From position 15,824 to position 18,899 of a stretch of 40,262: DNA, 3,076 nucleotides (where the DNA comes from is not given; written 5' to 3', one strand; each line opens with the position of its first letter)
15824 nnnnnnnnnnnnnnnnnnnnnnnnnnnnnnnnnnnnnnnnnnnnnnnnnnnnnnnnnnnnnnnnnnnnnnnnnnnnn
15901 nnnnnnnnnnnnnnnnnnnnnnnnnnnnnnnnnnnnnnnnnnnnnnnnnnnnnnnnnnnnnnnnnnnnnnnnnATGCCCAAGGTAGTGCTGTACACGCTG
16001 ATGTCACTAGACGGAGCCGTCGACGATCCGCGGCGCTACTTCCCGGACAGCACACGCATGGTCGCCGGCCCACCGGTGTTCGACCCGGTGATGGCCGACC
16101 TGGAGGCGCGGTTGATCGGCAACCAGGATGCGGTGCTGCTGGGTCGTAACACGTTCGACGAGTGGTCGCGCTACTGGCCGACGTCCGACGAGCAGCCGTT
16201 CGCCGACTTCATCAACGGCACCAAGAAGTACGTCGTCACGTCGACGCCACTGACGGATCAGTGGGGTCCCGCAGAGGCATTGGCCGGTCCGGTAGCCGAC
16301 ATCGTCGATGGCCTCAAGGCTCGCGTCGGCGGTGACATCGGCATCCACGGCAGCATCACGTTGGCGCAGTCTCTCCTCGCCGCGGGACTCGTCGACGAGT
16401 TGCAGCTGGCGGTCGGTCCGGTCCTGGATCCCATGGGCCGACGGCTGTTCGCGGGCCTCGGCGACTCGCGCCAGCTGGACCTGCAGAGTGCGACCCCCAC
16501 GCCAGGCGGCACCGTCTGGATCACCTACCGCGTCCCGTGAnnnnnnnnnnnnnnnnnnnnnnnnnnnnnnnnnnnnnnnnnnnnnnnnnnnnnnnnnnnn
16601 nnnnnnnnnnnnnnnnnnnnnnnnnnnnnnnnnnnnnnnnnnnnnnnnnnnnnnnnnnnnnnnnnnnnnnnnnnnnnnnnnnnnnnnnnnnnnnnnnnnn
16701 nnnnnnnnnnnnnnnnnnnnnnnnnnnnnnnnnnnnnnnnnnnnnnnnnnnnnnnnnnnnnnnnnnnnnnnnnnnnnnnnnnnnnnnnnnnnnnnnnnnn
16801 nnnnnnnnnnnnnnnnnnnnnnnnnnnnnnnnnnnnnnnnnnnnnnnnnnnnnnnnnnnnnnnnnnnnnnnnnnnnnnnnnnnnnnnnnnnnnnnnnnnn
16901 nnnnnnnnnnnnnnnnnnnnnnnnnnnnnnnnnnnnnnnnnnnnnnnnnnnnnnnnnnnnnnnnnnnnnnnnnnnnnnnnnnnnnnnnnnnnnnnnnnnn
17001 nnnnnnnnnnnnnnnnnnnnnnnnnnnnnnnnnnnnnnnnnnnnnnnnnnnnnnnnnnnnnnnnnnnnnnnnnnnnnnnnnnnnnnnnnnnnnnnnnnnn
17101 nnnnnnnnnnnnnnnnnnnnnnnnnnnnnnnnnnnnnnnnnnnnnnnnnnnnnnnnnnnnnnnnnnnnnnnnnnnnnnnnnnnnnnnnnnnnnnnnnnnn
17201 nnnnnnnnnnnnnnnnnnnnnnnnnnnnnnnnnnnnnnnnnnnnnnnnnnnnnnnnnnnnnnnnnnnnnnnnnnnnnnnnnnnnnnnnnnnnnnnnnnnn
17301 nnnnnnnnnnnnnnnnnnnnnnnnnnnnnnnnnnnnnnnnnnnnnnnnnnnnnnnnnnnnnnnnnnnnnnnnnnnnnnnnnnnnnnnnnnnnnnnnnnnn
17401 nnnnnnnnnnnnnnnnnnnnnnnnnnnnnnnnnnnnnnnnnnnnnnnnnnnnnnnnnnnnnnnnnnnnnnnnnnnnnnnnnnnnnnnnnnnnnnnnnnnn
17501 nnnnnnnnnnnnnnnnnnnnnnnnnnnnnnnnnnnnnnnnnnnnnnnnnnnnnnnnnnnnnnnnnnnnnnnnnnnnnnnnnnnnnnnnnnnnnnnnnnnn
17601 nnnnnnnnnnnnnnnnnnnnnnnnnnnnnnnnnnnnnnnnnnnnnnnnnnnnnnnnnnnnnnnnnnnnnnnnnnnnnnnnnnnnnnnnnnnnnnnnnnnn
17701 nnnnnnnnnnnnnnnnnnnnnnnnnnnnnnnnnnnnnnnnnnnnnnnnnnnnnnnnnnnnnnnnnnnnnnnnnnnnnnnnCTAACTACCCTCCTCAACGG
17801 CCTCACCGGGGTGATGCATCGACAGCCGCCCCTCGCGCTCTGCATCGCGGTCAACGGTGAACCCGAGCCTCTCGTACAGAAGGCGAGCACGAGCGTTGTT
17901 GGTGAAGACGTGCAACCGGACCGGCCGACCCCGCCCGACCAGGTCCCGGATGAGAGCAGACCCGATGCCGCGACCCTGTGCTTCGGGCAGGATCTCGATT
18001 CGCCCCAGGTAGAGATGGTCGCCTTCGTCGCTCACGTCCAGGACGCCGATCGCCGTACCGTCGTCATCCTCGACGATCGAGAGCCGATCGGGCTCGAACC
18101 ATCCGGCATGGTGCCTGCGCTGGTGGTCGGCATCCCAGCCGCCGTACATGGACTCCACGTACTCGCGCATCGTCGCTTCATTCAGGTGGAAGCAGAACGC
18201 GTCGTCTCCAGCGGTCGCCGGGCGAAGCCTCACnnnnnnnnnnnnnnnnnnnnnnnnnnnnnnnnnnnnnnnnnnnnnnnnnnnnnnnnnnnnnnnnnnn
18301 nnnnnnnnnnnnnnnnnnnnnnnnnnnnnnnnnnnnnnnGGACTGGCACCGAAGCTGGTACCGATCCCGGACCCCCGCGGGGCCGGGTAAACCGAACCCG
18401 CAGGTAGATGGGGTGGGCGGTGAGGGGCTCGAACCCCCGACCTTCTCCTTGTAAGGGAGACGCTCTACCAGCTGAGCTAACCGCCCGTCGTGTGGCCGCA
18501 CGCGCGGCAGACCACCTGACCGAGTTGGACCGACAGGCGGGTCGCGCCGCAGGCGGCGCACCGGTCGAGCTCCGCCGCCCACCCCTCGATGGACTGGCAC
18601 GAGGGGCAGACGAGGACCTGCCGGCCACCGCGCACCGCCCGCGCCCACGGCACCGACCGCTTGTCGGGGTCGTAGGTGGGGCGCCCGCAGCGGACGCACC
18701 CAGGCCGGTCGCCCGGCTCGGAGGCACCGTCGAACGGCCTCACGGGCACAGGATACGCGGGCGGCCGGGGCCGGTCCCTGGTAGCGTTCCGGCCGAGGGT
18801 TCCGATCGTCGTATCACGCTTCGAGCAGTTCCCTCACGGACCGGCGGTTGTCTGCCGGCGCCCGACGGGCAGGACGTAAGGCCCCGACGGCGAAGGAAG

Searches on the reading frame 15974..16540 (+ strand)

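Call 17: search_protein_families(library=pfam, proteins=[window:15974-16540:+], max_evalue=0.01)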
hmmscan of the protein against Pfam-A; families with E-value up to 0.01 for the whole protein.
window:15974-16540:+ (188 aa): 1 family
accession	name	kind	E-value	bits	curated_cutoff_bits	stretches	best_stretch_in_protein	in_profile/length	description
PF01872.23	RibD_C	-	2.7e-15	57.2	24.1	1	2-179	1-194/197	RibD C-terminal domain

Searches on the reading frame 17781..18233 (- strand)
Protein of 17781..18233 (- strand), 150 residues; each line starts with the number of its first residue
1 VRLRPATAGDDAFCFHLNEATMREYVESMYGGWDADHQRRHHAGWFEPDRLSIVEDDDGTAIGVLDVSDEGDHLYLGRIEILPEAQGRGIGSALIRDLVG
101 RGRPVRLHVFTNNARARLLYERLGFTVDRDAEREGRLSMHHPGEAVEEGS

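Call 18: search_protein_families(library=pfam, proteins=[window:17781-18233:-], max_evalue=0.01)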
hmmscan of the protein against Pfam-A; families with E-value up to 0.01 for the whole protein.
window:17781-18233:- (150 aa): 6 families
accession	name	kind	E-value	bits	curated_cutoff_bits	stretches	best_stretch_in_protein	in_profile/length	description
PF00583.31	Acetyltransf_1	-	2.3e-15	57.3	20.7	1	20-125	3-116/116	Acetyltransferase (GNAT) family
PF13508.13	Acetyltransf_7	-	4.9e-12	46.5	27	1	53-126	7-83/84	Acetyltransferase (GNAT) domain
PF08445.16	FR47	-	1.3e-09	38.3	22.1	1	75-132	23-84/86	FR47-like protein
PF13673.13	Acetyltransf_10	-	1.5e-07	31.9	23.6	1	51-135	32-116/128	Acetyltransferase (GNAT) domain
PF13302.13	Acetyltransf_3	-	4.4e-05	24.6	25.4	1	2-126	3-138/138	Acetyltransferase (GNAT) domain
PF14542.12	Acetyltransf_CG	-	0.0012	19.4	30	1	54-100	5-51/80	GCN5-related N-acetyl-transferase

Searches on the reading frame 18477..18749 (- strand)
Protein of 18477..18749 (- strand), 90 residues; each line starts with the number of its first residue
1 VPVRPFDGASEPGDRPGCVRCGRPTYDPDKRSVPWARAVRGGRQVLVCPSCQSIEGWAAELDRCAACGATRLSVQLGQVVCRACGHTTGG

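Call 18: search_protein_families(library=pfam, proteins=[window:18477-18749:-], max_evalue=0.01)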
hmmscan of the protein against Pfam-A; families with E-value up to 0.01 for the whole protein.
window:18477-18749:- (90 aa): 1 family
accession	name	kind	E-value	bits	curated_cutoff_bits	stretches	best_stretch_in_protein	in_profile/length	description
PF13248.11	Zn_ribbon_3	-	0.0098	15.8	27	0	63-86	4-24/26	zinc-ribbon domain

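Call 27: find_encoding_contigs(protein=window:18477-18749:-, flank=10000, max_places=10)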
Protein window:18477-18749:- (90 aa): no gene with exactly this product is on record in the collection.
